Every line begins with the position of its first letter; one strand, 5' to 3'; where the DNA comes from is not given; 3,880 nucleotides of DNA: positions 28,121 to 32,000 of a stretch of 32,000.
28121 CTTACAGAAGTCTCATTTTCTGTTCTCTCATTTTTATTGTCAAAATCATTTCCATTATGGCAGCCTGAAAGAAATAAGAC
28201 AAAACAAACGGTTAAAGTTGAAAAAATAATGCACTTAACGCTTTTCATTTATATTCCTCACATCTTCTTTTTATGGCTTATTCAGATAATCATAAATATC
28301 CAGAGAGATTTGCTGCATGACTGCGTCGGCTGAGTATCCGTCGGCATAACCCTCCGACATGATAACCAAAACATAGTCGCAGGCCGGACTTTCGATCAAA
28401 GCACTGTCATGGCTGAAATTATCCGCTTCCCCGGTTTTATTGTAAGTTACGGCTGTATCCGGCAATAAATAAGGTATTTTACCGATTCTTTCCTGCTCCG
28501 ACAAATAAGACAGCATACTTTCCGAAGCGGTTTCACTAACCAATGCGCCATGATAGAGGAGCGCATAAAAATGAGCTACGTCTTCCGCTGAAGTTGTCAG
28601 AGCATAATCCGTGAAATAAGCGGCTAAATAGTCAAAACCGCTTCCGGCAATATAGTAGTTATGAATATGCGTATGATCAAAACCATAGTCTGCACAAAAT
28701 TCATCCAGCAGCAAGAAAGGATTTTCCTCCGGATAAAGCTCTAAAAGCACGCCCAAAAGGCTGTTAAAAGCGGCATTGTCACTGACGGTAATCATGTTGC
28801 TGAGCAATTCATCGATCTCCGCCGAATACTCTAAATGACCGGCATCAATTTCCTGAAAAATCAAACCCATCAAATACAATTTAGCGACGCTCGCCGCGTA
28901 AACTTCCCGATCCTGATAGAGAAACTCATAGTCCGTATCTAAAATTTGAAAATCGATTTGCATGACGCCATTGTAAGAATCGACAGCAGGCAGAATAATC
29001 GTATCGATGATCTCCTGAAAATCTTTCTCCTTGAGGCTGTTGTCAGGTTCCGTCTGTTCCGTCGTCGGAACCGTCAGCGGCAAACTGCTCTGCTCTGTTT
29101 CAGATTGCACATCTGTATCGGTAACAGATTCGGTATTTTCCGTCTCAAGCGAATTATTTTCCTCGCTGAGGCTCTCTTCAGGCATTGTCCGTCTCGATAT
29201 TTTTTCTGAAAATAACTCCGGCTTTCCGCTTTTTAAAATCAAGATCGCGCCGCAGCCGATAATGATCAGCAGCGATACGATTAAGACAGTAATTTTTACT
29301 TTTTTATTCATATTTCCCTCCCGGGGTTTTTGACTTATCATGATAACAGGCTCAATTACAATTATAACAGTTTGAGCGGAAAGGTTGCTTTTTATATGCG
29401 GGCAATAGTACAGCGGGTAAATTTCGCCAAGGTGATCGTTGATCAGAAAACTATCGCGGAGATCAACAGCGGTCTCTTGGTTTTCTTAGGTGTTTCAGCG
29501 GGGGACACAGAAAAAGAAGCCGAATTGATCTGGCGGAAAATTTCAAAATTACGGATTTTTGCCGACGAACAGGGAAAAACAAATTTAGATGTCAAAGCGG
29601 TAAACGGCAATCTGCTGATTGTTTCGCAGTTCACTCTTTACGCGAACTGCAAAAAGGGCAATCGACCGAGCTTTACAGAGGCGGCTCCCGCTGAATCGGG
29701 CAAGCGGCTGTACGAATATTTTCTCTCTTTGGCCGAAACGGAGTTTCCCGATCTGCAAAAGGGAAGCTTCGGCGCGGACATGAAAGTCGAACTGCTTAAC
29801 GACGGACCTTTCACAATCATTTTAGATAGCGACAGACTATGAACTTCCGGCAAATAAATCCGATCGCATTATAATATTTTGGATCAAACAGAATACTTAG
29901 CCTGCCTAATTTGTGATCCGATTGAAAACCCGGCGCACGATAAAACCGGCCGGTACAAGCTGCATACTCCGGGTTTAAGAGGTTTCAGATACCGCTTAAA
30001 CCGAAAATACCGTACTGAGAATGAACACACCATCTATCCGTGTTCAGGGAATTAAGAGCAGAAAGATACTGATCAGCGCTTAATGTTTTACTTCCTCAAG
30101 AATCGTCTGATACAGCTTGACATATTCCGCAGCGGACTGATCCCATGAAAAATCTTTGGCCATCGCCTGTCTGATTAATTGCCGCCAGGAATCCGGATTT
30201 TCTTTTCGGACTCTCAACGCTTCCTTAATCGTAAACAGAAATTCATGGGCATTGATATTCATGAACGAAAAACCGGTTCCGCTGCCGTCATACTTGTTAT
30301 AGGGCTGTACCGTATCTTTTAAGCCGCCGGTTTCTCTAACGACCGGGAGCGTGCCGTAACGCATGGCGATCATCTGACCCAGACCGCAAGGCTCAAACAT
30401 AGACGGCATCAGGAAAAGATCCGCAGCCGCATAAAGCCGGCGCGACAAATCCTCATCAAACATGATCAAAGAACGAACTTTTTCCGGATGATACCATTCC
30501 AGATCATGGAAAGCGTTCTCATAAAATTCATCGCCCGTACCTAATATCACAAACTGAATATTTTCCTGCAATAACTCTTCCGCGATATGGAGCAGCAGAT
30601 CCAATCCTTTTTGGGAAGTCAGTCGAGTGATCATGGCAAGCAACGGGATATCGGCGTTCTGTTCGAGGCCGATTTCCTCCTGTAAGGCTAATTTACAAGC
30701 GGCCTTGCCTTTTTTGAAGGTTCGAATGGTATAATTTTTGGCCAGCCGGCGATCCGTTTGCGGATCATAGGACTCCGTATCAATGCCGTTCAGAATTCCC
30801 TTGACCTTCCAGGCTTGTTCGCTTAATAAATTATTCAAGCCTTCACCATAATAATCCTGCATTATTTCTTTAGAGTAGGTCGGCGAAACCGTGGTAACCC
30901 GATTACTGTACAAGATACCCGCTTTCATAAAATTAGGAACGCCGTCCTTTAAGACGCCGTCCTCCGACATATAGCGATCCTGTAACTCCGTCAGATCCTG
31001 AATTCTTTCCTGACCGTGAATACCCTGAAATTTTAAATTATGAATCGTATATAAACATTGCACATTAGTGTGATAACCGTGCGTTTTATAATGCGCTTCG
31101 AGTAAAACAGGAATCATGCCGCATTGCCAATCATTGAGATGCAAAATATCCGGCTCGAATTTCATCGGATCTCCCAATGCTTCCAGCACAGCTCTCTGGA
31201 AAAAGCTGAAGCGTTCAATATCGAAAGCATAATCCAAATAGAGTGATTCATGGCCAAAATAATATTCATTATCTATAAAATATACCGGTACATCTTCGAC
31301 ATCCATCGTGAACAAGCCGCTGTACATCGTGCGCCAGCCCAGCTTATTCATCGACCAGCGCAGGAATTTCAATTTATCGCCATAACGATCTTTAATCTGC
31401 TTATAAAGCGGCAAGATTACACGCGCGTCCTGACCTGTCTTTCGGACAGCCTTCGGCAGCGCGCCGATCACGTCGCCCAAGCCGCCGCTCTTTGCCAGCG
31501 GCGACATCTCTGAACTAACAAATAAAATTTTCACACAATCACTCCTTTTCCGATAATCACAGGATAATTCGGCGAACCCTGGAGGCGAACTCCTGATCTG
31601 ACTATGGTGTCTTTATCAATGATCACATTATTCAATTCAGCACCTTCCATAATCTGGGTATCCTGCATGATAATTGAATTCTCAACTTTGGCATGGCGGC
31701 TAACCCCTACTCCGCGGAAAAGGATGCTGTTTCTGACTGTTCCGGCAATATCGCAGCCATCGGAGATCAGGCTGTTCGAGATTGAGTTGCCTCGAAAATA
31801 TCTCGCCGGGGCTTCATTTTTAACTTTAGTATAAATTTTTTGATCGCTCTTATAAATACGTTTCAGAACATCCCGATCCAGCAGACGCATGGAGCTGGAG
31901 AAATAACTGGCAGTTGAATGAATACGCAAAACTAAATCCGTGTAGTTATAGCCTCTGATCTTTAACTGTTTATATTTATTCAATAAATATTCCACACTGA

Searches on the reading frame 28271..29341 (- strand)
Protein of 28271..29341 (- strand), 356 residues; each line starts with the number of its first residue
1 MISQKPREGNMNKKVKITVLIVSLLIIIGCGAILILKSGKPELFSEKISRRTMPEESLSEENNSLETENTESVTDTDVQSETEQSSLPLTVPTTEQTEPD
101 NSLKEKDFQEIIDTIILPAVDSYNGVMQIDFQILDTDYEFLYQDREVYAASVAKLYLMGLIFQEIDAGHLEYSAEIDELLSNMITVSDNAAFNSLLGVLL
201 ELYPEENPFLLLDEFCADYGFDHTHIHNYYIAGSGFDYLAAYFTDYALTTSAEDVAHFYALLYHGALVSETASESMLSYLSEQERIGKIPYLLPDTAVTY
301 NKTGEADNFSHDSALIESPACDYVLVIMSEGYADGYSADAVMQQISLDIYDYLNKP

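Call 70: search_protein_families(library=pfam, proteins=[window:28271-29341:-], max_evalue=0.00001)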
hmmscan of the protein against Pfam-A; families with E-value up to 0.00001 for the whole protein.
window:28271-29341:- (356 aa): 1 family
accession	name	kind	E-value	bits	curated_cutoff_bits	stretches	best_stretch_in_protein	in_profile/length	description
PF13354.11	Beta-lactamase2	-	4.7e-25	88.6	22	1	176-328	75-213/214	Beta-lactamase enzyme family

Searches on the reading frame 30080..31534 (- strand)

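Call 70: search_protein_families(library=pfam, proteins=[window:30080-31534:-], max_evalue=0.00001)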
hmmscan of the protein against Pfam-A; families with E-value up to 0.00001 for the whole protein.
window:30080-31534:- (484 aa): 3 families
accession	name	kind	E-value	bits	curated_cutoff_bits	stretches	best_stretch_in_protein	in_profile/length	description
PF08323.17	Glyco_transf_5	-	5e-76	256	22.7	1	2-238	1-238/239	Starch synthase catalytic domain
PF00534.26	Glycos_transf_1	-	1.2e-15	57.9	26.4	1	294-448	13-163/172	Glycosyl transferases group 1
PF13692.12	Glyco_trans_1_4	-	7.4e-13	49.4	27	1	298-411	3-117/142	Glycosyl transferases group 1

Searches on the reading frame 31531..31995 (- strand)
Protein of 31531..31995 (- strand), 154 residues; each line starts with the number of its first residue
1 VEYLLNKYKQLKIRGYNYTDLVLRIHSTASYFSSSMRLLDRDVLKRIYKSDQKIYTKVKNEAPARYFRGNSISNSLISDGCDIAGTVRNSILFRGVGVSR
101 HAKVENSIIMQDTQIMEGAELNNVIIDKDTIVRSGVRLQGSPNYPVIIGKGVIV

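Call 70: search_protein_families(library=pfam, proteins=[window:31531-31995:-], max_evalue=0.00001)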
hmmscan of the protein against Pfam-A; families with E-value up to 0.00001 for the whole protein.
window:31531-31995:- (154 aa): 2 families
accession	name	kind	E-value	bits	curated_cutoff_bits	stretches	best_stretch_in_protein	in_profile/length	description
PF24894.1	Hexapep_GlmU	-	1.3e-16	61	23.3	1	69-137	13-82/104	GlmU-like, C-terminal hexapeptide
PF25084.1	LbH_EIF2B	-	2.1e-07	31.3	54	1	70-137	34-104/105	EIF2B subunit epsilon LbH domain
